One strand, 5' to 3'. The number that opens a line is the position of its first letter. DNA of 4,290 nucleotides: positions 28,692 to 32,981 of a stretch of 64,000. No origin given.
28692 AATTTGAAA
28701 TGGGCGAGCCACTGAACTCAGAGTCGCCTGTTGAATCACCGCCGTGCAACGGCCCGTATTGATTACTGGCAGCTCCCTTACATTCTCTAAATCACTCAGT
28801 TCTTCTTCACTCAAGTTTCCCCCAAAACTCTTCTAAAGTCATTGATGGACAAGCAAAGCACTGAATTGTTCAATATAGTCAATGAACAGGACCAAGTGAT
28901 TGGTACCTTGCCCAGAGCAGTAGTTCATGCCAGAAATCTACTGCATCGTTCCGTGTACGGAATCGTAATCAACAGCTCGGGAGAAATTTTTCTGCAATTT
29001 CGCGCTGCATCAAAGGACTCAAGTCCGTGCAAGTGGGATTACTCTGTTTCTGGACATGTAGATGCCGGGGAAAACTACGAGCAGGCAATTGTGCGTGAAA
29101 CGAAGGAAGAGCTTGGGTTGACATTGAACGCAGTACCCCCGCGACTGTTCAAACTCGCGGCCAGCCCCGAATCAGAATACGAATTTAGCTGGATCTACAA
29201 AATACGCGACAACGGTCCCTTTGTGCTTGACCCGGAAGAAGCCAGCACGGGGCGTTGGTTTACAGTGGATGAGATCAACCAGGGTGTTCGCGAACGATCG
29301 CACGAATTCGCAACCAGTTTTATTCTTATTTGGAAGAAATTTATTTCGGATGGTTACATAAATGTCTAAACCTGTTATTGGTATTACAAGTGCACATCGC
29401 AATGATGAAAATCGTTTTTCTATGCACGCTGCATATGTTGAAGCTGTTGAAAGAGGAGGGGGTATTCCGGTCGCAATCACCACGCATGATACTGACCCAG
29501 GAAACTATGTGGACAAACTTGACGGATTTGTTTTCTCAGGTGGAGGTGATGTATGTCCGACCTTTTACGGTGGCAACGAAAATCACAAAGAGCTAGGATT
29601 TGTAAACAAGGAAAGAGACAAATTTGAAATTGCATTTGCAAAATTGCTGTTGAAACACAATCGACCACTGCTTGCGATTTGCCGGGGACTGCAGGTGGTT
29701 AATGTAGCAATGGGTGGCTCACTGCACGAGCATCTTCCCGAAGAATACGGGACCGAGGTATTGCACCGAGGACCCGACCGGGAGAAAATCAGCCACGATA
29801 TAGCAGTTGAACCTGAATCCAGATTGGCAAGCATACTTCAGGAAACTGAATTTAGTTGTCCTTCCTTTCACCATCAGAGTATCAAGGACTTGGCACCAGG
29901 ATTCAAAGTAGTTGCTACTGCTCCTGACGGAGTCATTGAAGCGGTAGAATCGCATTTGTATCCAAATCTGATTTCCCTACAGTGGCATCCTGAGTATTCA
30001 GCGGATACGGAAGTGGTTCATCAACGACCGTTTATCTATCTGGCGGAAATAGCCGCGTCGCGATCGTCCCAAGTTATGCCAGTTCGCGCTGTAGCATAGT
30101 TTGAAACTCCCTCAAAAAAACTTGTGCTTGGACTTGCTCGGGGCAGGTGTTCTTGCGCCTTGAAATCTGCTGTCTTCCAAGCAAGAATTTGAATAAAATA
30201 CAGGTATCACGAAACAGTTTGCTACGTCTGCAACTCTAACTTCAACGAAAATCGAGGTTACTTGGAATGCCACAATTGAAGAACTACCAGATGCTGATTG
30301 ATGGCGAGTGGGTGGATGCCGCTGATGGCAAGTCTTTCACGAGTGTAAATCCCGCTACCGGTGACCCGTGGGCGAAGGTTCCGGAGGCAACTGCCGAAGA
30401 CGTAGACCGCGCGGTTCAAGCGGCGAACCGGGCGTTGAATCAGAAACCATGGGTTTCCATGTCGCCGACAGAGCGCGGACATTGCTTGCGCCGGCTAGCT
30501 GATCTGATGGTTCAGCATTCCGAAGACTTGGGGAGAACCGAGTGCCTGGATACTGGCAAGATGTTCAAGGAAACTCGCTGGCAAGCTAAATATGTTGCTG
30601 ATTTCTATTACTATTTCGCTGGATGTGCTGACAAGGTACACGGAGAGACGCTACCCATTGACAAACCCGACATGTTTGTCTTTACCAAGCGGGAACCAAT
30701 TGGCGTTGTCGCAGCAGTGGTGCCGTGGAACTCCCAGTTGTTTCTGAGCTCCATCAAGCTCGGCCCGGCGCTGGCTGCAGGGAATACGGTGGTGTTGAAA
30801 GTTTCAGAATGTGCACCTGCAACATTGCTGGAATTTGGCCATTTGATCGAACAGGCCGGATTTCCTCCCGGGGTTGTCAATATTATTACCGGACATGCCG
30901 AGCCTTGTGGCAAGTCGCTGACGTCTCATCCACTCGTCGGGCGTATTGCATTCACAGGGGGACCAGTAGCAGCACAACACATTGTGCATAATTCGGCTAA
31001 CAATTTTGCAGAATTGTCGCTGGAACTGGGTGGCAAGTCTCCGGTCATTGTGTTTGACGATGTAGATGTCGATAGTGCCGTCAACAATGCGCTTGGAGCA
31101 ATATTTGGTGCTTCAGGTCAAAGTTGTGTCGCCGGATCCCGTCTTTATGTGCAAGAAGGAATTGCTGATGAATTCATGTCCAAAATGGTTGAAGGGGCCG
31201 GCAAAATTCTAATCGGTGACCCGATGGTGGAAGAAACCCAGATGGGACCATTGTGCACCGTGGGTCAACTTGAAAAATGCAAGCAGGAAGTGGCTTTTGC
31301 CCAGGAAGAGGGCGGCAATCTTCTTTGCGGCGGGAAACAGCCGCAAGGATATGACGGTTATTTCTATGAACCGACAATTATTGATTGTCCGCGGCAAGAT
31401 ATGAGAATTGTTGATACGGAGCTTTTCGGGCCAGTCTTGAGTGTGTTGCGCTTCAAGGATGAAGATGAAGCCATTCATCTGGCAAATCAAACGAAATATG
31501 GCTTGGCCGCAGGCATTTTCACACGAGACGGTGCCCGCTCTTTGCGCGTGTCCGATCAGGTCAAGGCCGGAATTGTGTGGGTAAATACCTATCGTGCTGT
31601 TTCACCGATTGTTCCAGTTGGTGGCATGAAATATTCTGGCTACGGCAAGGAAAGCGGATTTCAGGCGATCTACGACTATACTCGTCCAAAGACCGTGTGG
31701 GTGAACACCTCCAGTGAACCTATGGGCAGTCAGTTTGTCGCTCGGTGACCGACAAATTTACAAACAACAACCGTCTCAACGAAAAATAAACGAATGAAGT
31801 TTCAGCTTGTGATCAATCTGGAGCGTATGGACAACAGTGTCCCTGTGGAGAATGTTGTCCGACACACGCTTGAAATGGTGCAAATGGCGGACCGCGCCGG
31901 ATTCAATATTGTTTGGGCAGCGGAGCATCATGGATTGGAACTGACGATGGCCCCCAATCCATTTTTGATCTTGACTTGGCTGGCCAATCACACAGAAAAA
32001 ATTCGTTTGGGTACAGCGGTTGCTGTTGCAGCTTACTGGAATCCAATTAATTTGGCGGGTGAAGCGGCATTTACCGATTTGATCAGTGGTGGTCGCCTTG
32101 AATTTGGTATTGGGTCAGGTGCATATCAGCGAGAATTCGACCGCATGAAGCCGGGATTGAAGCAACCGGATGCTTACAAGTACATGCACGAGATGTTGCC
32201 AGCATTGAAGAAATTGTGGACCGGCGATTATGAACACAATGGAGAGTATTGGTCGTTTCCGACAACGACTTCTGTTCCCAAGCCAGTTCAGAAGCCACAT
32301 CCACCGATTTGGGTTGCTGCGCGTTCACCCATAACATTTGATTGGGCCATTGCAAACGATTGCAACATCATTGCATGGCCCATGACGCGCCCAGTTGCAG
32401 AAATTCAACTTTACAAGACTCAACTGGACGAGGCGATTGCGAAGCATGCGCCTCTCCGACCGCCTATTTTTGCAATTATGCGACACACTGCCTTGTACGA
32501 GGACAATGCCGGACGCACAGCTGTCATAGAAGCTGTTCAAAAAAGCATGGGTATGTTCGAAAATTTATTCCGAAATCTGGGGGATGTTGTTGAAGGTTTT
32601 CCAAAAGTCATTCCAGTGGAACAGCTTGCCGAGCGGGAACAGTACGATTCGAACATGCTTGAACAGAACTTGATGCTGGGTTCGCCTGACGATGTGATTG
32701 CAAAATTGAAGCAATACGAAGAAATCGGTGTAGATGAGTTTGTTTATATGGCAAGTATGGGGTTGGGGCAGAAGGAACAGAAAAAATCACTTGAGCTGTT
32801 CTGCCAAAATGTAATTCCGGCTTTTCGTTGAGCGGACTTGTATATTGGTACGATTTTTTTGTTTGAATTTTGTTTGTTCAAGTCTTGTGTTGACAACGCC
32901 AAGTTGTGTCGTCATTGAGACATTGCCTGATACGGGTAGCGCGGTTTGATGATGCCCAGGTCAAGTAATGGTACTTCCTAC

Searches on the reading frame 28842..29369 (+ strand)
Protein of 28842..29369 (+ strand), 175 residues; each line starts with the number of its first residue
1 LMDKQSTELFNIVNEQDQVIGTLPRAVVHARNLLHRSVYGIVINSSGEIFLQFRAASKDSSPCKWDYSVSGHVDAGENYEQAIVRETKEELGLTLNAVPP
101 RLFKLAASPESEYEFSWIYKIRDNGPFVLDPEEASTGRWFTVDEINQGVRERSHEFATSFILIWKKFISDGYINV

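Call 10: search_protein_families(library=pfam, proteins=[window:28842-29369:+])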
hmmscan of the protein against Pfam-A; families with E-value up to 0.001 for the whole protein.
window:28842-29369:+ (175 aa): 1 family
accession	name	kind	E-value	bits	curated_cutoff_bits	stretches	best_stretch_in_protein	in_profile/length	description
PF00293.34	NUDIX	-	1e-17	64.8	21.1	1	34-151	2-125/134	NUDIX domain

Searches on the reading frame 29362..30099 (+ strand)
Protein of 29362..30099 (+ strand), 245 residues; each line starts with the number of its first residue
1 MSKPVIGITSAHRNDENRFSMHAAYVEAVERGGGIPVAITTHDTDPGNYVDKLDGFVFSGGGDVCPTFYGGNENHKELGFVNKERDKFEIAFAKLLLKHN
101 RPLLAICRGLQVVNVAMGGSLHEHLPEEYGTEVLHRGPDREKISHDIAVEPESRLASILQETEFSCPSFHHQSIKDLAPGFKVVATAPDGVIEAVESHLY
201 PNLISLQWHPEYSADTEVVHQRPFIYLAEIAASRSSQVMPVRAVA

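Call 10: search_protein_families(library=pfam, proteins=[window:29362-30099:+])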
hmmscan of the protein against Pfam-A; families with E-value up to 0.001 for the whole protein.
window:29362-30099:+ (245 aa): 2 families
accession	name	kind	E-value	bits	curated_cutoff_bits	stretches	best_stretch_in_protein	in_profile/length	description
PF07722.19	Peptidase_C26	-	4.8e-59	200.2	20.5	1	4-211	1-219/219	Peptidase C26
PF00117.34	GATase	-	3.4e-12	46.9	22.8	1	85-216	57-177/190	Glutamine amidotransferase class-I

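Call 25: find_encoding_contigs(protein=window:29362-30099:+, flank=10000, max_places=10)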
Protein window:29362-30099:+ (245 aa): 2 contigs read that carry it; 2 places shown.
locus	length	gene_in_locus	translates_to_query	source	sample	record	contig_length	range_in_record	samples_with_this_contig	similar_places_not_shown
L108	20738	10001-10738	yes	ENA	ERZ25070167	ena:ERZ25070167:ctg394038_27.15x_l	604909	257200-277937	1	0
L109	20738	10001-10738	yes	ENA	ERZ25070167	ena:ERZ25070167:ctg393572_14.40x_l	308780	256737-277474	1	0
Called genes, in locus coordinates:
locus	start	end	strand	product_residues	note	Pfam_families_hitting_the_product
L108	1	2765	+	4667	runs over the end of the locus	PF03160:Calx-beta, PF00018:SH3_1 (faint), PF03160:Calx-beta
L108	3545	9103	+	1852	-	PF03160:Calx-beta, PF16132:DUF4843 (faint), PF03160:Calx-beta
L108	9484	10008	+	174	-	PF00293:NUDIX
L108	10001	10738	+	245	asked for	PF07722:Peptidase_C26, PF00117:GATase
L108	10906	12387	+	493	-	PF00171:Aldedh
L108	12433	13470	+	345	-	PF00296:Bac_luciferase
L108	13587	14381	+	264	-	PF12146:Hydrolase_4, PF00561:Abhydrolase_1, PF03096:Ndr, PF12697:Abhydrolase_6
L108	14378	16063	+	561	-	PF02776:TPP_enzyme_N, PF00205:TPP_enzyme_M, PF02775:TPP_enzyme_C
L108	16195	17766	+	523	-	PF06253:MTTB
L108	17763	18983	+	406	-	PF01266:DAO, PF13738:Pyr_redox_3 (faint)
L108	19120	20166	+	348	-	PF00005:ABC_tran, PF13304:AAA_21 (weak)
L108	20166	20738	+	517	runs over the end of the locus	PF00528:BPD_transp_1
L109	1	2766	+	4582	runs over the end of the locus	PF00018:SH3_1 (faint), PF03160:Calx-beta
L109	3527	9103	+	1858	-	PF03160:Calx-beta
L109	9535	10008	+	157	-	PF00293:NUDIX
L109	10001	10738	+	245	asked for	PF07722:Peptidase_C26, PF00117:GATase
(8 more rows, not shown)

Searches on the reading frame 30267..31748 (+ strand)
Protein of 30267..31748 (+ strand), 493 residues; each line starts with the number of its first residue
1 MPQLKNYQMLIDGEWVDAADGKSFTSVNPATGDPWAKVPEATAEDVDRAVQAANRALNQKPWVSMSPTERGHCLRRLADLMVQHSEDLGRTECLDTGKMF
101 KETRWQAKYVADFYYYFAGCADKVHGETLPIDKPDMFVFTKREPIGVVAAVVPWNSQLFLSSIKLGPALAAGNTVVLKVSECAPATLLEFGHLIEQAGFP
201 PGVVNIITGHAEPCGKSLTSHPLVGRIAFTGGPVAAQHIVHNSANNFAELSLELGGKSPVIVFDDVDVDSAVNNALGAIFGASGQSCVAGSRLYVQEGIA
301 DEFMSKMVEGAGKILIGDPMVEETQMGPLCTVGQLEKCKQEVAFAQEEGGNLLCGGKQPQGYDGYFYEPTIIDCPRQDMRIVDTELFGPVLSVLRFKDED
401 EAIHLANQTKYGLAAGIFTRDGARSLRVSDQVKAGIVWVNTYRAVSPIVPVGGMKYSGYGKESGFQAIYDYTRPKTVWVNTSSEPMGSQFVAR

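Call 10: search_protein_families(library=pfam, proteins=[window:30267-31748:+])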
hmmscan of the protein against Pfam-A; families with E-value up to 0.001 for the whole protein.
window:30267-31748:+ (493 aa): 1 family
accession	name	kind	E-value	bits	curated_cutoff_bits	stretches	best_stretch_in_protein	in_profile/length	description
PF00171.27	Aldedh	-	6.7e-162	539.7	23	1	15-477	1-461/461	Aldehyde dehydrogenase family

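Call 66: find_encoding_contigs(protein=window:30267-31748:+, flank=10000, max_places=10)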
Protein window:30267-31748:+ (493 aa): 5 contigs read that carry it; 5 places shown.
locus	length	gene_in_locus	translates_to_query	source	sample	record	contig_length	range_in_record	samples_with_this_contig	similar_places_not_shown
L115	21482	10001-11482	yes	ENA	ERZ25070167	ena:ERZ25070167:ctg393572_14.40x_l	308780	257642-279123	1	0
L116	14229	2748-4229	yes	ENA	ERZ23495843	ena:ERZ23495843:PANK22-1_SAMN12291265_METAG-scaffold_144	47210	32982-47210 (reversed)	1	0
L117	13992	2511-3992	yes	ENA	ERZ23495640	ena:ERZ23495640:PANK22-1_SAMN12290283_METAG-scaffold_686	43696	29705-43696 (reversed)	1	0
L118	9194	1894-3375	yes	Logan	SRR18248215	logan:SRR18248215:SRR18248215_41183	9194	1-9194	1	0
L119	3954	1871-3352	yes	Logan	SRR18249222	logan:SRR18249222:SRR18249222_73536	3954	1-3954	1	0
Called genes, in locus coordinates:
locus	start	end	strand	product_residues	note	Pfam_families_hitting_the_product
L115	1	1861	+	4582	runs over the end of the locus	PF00018:SH3_1 (faint), PF03160:Calx-beta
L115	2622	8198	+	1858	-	PF03160:Calx-beta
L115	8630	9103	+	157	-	PF00293:NUDIX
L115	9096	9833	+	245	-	PF07722:Peptidase_C26, PF00117:GATase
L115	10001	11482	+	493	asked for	PF00171:Aldedh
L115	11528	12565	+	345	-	PF00296:Bac_luciferase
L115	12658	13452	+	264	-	PF12146:Hydrolase_4, PF00561:Abhydrolase_1, PF03096:Ndr, PF12697:Abhydrolase_6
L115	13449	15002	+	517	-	PF02776:TPP_enzyme_N, PF00205:TPP_enzyme_M, PF02775:TPP_enzyme_C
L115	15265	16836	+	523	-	PF06253:MTTB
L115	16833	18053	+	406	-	PF01266:DAO, PF13738:Pyr_redox_3 (faint)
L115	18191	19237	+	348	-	PF00005:ABC_tran, PF13304:AAA_21 (weak)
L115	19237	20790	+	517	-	PF00528:BPD_transp_1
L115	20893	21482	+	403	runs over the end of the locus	PF00355:Rieske, PF00848:Ring_hydroxyl_A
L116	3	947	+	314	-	?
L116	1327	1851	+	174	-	PF00293:NUDIX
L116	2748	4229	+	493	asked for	PF00171:Aldedh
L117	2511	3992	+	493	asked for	PF00171:Aldedh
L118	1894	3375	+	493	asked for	PF00171:Aldedh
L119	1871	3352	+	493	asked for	PF00171:Aldedh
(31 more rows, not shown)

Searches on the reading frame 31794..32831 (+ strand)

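Call 10: search_protein_families(library=pfam, proteins=[window:31794-32831:+])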
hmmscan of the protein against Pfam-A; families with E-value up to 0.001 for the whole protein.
window:31794-32831:+ (345 aa): 1 family
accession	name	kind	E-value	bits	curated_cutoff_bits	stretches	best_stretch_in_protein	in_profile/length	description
PF00296.26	Bac_luciferase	-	2e-53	182.2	27.9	1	18-315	18-314/314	Luciferase-like monooxygenase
